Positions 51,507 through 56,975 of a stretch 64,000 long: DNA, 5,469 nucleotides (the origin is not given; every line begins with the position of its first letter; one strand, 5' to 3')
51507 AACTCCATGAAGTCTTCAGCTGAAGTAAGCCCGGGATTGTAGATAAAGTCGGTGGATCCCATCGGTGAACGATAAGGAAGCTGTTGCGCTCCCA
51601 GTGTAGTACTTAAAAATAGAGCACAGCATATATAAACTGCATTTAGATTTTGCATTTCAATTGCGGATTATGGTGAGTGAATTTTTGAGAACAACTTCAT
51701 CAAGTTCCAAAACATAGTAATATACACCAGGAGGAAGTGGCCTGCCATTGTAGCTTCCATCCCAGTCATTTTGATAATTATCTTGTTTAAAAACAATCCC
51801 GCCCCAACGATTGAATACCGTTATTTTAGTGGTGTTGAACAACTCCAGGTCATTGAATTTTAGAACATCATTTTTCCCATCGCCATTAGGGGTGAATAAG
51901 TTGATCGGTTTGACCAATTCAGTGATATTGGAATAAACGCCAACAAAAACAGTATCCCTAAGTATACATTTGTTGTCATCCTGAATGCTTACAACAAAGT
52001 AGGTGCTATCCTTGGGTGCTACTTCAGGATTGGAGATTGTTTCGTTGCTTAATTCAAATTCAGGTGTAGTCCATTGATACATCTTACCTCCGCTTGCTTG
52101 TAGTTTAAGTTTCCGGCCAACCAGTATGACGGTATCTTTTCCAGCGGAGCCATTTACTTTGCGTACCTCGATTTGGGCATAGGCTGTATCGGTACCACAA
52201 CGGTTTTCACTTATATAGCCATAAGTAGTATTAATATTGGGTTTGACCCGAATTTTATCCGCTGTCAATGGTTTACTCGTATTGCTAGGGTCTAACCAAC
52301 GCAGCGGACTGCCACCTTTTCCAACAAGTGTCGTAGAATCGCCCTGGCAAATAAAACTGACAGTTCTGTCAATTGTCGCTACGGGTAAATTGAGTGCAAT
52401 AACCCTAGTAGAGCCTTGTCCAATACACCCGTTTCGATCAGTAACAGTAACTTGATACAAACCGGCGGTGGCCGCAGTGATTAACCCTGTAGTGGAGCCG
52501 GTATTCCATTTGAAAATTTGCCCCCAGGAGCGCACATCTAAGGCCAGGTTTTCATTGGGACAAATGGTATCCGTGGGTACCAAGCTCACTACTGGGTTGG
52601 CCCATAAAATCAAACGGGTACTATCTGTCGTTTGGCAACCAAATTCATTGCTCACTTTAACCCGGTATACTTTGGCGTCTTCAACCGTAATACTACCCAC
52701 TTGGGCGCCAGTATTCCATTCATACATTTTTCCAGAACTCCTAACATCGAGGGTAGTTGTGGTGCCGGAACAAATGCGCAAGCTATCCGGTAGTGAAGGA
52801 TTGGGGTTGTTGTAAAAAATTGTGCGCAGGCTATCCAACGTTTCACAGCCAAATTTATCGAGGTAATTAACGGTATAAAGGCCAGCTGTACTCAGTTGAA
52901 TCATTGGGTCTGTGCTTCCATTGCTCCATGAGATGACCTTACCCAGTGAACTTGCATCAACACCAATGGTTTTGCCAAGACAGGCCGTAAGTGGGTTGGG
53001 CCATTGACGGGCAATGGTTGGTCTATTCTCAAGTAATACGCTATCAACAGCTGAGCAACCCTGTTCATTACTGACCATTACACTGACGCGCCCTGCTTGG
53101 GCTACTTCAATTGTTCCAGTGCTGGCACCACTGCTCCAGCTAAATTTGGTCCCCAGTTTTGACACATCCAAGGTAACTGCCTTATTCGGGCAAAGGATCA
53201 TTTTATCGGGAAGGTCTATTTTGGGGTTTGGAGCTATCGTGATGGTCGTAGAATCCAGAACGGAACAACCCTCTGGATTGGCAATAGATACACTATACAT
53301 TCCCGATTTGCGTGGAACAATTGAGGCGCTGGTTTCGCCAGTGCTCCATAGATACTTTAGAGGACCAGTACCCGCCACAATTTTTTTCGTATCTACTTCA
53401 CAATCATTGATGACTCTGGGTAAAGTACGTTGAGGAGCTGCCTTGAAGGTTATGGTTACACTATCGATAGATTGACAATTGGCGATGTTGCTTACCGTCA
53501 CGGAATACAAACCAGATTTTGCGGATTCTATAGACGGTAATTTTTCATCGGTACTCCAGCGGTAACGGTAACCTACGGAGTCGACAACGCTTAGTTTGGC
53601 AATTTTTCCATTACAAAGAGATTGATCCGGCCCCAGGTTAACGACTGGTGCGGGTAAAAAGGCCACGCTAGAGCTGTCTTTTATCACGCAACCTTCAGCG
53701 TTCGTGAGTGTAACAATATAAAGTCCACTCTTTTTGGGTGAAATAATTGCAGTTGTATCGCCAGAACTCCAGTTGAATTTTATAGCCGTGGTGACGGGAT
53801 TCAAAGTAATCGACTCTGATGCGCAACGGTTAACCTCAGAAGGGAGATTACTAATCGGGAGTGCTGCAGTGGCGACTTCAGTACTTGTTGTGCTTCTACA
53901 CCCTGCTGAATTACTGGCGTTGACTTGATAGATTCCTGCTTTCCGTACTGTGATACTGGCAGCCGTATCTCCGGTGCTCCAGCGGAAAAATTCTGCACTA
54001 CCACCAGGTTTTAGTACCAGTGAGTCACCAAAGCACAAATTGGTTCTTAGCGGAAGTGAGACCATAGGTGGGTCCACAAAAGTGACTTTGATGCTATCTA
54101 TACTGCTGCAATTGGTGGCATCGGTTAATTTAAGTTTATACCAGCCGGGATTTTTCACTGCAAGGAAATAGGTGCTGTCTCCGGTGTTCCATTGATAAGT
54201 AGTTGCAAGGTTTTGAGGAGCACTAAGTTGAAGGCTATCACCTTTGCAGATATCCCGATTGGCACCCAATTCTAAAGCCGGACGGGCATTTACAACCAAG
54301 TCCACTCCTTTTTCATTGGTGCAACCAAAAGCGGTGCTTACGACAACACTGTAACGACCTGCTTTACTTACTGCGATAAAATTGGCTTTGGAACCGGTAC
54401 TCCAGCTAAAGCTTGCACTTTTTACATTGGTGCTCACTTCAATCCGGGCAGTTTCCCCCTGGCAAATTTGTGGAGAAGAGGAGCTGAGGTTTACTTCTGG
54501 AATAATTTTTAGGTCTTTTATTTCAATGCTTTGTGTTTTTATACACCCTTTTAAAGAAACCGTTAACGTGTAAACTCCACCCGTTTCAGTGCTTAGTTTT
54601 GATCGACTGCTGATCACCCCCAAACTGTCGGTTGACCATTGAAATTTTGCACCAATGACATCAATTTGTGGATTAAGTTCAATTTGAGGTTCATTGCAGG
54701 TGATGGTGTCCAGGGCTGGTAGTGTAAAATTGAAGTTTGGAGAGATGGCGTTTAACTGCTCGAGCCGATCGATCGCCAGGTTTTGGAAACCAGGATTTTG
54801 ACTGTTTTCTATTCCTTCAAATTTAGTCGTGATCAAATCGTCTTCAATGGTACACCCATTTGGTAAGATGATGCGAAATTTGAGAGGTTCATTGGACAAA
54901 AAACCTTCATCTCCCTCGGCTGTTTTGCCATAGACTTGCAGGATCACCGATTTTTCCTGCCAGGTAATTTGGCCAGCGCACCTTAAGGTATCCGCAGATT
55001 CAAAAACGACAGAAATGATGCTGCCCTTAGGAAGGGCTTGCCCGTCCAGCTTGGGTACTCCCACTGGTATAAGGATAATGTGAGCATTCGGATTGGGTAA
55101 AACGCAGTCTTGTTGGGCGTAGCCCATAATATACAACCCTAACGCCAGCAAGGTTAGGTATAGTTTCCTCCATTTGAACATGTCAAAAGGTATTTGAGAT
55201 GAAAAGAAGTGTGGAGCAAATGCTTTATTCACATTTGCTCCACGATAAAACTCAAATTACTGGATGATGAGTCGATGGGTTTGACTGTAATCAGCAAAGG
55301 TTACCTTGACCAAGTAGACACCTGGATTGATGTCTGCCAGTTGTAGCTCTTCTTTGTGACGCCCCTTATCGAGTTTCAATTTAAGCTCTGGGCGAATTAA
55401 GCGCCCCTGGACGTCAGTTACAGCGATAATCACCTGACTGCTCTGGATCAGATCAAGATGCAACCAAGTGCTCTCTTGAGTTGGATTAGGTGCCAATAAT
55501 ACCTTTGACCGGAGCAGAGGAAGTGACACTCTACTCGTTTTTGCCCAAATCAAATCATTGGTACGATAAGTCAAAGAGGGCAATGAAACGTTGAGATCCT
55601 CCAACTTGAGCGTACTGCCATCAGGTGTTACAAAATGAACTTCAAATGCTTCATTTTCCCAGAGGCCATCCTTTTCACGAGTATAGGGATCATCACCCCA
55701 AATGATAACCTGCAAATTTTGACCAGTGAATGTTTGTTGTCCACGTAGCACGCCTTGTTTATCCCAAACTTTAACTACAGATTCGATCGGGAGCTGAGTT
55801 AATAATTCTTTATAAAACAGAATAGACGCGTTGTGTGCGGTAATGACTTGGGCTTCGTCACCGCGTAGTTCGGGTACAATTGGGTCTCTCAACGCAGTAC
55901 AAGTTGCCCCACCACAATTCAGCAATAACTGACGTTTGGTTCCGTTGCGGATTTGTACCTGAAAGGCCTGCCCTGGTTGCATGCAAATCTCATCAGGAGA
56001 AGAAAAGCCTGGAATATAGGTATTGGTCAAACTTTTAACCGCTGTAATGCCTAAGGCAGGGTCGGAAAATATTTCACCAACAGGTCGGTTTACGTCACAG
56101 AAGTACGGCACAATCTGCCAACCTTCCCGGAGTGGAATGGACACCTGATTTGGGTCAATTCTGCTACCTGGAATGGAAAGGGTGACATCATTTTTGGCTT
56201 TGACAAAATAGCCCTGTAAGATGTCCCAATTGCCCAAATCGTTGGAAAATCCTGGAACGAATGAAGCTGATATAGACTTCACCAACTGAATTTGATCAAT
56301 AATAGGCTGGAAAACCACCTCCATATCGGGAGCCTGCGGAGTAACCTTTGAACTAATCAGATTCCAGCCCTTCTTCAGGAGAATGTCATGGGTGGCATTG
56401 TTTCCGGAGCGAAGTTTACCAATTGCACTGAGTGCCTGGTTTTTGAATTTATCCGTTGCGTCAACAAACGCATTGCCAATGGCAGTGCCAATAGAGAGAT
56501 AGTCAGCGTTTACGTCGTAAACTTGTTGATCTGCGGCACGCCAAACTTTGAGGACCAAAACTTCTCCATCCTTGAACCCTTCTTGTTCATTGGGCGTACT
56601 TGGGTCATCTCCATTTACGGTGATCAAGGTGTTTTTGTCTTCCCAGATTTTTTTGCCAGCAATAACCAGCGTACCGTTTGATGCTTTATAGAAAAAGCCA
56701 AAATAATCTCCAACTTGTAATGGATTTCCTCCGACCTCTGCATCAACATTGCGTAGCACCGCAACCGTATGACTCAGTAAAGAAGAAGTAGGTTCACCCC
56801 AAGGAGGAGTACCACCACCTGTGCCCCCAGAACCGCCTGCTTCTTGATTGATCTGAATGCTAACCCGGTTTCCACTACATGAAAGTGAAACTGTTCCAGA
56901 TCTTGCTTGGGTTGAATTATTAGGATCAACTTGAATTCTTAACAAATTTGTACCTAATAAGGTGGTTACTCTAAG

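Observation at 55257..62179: Giant T9SS cargo (2123 aa) built from two unusual repeat classes, translationally coupled to a LuxR-type regulator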

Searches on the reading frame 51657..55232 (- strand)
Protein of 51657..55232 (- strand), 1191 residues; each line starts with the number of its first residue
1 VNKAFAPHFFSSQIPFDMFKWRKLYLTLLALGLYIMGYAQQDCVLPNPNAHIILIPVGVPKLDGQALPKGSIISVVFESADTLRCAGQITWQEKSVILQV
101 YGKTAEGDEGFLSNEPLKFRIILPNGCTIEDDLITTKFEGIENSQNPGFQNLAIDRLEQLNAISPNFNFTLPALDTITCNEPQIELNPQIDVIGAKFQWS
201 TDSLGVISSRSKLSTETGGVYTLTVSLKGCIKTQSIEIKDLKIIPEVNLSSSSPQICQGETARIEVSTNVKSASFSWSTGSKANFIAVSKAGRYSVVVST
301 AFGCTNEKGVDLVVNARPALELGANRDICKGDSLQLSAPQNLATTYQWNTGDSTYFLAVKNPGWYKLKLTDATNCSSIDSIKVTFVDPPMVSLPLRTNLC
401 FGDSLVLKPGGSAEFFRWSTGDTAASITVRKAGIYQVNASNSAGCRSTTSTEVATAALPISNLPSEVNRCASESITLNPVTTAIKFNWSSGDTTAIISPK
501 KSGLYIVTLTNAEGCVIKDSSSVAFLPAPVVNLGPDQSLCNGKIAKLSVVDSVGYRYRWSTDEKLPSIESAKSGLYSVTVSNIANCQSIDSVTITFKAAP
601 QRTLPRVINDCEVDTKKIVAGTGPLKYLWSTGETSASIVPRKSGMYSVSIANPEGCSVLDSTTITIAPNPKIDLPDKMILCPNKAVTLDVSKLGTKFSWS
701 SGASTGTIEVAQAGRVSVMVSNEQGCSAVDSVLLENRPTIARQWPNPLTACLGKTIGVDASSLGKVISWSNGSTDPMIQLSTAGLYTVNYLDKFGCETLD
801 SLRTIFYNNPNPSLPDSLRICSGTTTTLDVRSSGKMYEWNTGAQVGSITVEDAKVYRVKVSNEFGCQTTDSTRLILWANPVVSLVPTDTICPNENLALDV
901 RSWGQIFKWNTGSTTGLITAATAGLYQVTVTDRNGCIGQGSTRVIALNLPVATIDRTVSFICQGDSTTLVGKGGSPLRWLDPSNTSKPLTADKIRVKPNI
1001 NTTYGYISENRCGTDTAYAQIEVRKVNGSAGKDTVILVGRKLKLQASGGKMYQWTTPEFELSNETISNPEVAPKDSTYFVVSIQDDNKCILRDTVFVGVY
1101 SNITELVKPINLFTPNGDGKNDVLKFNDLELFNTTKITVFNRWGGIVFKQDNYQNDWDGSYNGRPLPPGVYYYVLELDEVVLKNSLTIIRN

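Call 6: search_protein_families(library=pfam, proteins=[window:51657-55232:-], max_evalue=0.01)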
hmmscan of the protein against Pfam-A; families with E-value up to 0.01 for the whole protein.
window:51657-55232:- (1191 aa): 6 families
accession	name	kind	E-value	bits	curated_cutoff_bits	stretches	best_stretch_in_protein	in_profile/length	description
PF13585.12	CHU_C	-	1.8e-23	82.9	27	1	1110-1178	4-73/86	CHU_C Type IX secretion signal domain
PF19081.6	Ig_7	-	2.2e-11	44.3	27.3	0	816-859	8-63/84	Ig-like domain CHU_C associated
PF08329.16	ChitinaseA_N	-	3.4e-06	27.2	21.2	0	632-667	71-108/133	Chitinase A, N-terminal domain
PF18911.6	PKD_4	-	2.6e-05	24.6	27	0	315-354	1-45/85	PKD domain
PF24312.1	Ig-like_POM152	-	0.0021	18.8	27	0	351-376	55-80/89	Nucleoporin POM152, Ig-like domain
PF18962.6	Por_Secre_tail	-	0.0062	17.2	27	0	1132-1178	19-65/75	Secretion system C-terminal sorting domain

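Call 7: search_protein_families(library=ncbifam, proteins=[window:51657-55232:-], max_evalue=0.01)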
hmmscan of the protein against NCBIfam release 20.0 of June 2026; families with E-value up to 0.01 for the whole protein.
window:51657-55232:- (1191 aa): 2 families
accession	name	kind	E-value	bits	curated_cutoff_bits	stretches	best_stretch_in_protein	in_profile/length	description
TIGR04131.1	Bac_Flav_CTERM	domain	2.1e-17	63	35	1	1111-1186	5-81/85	T9SS type B sorting domain-containing protein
TIGR04183.1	Por_Secre_tail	domain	0.00013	21.8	23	0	1115-1176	3-59/72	T9SS type A sorting domain-containing protein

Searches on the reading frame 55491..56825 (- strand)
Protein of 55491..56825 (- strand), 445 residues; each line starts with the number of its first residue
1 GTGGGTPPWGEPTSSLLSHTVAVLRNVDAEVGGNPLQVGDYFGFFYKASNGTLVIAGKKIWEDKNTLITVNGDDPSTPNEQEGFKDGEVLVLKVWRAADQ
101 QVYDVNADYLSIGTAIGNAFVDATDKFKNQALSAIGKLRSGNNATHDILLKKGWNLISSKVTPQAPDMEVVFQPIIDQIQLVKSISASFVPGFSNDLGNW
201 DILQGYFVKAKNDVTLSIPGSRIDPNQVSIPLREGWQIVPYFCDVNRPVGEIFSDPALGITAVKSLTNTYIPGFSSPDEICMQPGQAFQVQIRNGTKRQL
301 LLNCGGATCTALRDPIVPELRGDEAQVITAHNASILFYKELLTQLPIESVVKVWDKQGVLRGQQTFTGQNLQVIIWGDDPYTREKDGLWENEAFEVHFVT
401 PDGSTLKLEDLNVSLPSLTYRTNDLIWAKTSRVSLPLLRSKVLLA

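Call 54: search_solved_structures(query=A5, max_evalue=1, show_alignments=2)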
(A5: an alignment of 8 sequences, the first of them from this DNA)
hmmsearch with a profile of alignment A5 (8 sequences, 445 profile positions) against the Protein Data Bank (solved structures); distinct sequences matched with E-value up to 1: 4.
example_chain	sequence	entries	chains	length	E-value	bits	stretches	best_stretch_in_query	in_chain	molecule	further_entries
2npl_X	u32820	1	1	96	0.014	17.3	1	216-265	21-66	Coxsackievirus and Adenovirus Receptor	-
7w14_E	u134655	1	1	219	0.064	15.2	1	216-265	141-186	Coxsackievirus and adenovirus receptor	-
7vxz_E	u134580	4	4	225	0.067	15.1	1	217-265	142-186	Coxsackievirus and adenovirus receptor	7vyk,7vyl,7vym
2yrl_A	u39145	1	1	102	0.39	12.6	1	228-286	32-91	KIAA1837 protein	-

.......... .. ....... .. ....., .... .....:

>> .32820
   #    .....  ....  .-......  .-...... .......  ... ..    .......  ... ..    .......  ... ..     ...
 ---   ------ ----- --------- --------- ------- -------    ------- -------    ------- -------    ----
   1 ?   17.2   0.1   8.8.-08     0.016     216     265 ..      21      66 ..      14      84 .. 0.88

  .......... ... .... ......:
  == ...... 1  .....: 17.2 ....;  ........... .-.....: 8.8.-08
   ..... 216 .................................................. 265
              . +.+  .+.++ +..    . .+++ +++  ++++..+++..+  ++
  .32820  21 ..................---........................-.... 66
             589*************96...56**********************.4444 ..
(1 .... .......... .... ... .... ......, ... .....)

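Call 55: search_protein_families(library=pfam, alignment_id=A5, max_evalue=1)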
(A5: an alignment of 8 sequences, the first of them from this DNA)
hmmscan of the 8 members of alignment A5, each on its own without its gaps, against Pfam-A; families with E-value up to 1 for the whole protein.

A. member 1, seq(445 aa): 1 family
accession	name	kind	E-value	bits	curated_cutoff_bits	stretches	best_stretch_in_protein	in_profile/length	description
PF16277.11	DUF4926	-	0.044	13.6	29.1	1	389-412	28-51/57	Domain of unknown function (DUF4926)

B. families by the number of members that match (of 8 scanned): 5 families
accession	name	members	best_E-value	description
PF23891.1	DUF7243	1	0.027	Family of unknown function (DUF7243)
PF13953.12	PapC_C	1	0.031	PapC C-terminal domain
PF16277.11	DUF4926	1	0.044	Domain of unknown function (DUF4926)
PF12733.13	Cadherin-like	1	0.1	Cadherin-like beta sandwich domain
PF00686.25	CBM_20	1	0.16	Starch binding domain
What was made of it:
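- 55491..56825 (-): Conserved 445-aa module with no assignment, residues 1596-2040. Motifs GWNxISS and WGDD. It may contain two related ~110-aa subdomains flanking a central part. No Pfam or PDB match (calls 54, 55).
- They could hide an enzymatic or other activity (calls 54, 55).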
